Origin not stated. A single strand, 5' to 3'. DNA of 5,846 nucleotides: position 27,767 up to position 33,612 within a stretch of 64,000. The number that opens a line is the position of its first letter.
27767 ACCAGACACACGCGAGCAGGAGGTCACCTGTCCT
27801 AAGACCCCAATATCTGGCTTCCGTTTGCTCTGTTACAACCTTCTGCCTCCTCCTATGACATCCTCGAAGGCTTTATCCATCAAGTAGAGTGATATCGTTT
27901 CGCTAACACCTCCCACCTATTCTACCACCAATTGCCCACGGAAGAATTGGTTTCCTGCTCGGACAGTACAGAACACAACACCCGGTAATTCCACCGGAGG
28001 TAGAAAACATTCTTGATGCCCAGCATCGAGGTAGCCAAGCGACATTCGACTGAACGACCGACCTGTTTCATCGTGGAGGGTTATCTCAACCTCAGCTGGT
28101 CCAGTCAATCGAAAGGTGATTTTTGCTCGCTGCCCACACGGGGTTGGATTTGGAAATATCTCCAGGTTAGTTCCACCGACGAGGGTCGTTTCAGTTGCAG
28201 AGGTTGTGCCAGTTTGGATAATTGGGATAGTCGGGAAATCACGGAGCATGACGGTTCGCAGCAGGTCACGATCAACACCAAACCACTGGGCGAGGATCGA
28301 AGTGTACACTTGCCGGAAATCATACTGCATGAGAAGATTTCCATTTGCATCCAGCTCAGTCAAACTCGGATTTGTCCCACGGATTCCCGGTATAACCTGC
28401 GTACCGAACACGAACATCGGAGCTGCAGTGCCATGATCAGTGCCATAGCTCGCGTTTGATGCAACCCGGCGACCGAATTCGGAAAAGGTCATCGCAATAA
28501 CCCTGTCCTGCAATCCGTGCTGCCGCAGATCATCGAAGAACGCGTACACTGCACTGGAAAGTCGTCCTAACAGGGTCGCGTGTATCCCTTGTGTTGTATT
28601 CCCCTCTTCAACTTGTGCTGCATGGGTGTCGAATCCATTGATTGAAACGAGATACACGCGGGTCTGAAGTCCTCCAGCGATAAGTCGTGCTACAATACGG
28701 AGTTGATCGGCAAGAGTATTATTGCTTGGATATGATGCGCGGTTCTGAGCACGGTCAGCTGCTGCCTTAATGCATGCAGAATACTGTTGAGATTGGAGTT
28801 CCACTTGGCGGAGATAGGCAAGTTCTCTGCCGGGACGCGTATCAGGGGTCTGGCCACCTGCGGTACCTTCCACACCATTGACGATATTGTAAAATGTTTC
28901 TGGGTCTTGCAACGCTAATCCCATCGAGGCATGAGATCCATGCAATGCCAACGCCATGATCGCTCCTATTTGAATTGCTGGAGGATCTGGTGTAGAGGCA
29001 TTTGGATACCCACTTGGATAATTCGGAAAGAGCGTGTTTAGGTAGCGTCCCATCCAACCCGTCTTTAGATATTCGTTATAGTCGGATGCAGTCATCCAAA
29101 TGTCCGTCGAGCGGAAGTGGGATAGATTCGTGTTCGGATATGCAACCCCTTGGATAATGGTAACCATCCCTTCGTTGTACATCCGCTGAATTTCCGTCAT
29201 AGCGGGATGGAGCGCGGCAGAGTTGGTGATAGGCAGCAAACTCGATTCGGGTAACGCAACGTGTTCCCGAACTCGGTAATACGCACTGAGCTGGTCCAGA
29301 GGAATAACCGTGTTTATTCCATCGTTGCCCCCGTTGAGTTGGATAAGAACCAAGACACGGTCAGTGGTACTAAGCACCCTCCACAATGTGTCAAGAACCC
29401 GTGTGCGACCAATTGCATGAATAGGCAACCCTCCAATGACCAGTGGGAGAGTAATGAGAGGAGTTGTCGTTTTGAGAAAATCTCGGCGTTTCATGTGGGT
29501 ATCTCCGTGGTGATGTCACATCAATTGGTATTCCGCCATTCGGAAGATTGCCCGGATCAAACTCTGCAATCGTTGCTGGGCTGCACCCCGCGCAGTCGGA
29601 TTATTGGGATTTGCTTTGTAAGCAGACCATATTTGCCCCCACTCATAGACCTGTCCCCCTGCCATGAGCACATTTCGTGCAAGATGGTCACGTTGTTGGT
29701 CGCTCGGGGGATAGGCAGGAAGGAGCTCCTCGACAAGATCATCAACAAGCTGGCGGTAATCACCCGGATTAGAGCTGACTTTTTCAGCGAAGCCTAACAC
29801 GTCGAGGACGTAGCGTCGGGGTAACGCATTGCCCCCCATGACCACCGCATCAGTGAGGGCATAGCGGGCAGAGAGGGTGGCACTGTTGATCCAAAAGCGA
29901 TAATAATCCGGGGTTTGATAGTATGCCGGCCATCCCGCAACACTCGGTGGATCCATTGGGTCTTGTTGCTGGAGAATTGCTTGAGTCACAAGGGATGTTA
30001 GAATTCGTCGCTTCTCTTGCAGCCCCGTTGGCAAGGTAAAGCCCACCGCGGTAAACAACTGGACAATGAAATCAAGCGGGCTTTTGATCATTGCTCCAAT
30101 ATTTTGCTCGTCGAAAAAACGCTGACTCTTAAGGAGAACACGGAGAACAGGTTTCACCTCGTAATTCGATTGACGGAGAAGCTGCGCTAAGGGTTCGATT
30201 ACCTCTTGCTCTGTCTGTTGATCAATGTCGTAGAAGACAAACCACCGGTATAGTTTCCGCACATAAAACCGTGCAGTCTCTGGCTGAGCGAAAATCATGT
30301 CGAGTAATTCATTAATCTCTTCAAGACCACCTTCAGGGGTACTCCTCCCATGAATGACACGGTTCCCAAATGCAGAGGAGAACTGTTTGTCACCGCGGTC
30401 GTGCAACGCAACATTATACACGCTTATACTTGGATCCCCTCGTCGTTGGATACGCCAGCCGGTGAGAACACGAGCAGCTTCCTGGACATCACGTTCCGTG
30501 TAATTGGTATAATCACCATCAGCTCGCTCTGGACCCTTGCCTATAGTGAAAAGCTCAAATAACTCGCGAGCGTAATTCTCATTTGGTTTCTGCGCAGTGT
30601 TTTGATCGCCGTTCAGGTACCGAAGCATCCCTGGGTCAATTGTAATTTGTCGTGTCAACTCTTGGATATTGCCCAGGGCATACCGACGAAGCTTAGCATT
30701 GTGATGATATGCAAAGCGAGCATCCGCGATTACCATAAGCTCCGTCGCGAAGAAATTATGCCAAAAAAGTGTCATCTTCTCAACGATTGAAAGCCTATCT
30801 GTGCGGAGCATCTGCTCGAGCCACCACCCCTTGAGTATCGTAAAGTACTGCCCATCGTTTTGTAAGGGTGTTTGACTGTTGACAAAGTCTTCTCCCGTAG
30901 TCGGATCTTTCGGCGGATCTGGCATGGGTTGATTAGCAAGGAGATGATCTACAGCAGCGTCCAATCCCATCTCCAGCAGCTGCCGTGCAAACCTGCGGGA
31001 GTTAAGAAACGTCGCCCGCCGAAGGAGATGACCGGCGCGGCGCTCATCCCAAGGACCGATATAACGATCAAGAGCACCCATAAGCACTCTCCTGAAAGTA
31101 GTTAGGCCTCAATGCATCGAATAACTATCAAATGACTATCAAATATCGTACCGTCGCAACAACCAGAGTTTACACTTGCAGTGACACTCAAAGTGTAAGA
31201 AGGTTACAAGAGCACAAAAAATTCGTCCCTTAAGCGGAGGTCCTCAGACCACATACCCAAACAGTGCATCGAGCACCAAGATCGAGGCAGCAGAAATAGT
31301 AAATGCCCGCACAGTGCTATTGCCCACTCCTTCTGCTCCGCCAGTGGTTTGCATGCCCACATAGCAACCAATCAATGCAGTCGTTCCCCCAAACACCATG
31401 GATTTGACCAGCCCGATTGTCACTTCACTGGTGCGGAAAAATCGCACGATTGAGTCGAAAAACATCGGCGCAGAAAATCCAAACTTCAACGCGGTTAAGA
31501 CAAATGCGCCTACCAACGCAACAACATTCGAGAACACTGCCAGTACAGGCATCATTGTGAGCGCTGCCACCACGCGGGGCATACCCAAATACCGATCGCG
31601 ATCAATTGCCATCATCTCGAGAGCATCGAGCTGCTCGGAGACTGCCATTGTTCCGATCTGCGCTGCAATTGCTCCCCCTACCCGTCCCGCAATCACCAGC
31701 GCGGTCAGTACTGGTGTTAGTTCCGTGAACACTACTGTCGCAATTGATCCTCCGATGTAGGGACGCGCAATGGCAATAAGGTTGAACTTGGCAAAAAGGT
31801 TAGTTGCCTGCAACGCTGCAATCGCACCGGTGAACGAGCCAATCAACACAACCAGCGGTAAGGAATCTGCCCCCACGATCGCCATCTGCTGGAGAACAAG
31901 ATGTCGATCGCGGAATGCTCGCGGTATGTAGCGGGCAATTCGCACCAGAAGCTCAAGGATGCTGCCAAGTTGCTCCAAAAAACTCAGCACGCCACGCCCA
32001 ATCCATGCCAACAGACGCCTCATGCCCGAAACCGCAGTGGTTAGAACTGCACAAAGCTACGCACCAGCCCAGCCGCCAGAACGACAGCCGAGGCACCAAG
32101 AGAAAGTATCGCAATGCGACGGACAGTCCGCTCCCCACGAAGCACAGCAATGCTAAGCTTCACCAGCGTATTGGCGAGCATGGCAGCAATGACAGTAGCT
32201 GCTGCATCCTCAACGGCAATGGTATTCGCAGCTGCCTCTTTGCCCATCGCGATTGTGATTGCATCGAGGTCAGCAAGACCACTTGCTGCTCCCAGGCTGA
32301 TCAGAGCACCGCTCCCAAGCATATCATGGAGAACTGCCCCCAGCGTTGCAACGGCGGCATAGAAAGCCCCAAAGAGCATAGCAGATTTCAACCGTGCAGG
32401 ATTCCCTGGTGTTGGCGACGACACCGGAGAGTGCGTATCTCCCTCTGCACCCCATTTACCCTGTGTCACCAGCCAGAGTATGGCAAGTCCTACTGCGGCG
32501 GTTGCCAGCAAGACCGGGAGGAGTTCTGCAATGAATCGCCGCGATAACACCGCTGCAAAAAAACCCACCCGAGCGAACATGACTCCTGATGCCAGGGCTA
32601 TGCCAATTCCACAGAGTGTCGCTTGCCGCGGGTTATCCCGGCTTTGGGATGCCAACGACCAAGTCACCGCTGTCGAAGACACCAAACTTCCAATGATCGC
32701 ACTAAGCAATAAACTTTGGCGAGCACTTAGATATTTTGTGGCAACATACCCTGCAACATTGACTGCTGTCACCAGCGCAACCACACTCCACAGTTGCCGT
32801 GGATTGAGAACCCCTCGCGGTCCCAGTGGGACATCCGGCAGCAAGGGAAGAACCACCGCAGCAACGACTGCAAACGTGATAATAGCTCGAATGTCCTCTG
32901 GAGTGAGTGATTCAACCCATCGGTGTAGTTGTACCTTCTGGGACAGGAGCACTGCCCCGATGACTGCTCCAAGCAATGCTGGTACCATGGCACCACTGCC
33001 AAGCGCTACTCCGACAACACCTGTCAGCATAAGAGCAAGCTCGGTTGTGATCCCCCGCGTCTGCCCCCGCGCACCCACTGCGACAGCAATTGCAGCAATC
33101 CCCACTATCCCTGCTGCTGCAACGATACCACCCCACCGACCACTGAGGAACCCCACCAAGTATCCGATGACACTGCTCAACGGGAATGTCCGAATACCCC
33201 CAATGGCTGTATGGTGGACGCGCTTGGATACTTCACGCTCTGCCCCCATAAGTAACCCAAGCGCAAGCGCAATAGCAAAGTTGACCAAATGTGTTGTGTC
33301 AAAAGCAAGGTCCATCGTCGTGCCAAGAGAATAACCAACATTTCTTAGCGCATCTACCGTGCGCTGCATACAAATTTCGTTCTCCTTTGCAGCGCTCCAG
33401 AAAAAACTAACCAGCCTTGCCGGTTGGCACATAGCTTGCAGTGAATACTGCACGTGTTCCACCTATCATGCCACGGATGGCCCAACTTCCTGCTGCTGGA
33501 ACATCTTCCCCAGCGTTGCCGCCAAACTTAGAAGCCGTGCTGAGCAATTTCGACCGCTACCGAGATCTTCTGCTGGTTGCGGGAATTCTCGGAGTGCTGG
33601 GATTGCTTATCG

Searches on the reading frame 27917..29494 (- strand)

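Call 82: search_protein_families(library=pfam, proteins=[window:27917-29494:-], max_evalue=0.001)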
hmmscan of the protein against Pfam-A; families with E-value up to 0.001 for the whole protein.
window:27917-29494:- (525 aa): 1 family
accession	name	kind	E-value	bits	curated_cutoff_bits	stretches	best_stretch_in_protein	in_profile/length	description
PF07394.17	DUF1501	-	1.9e-20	73.9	27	1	135-411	119-385/390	Protein of unknown function (DUF1501)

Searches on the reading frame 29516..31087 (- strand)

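Call 82: search_protein_families(library=pfam, proteins=[window:29516-31087:-], max_evalue=0.001)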
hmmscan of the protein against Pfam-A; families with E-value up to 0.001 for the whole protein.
window:29516-31087:- (523 aa): 1 family
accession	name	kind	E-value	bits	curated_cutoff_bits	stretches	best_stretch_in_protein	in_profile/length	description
PF08811.16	DUF1800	-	2.4e-90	304.1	26.1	1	20-477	1-397/419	Protein of unknown function (DUF1800)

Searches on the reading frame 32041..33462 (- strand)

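Call 82: search_protein_families(library=pfam, proteins=[window:32041-33462:-], max_evalue=0.001)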
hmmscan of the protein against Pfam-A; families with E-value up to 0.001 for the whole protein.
window:32041-33462:- (473 aa): 2 families
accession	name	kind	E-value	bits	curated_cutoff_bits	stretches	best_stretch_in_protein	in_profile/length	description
PF13194.11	DUF4010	-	3.3e-47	161.4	30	1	230-442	2-209/210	Domain of unknown function (DUF4010)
PF02308.21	MgtC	-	2.3e-14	54.2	31.4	1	63-181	2-120/121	MgtC family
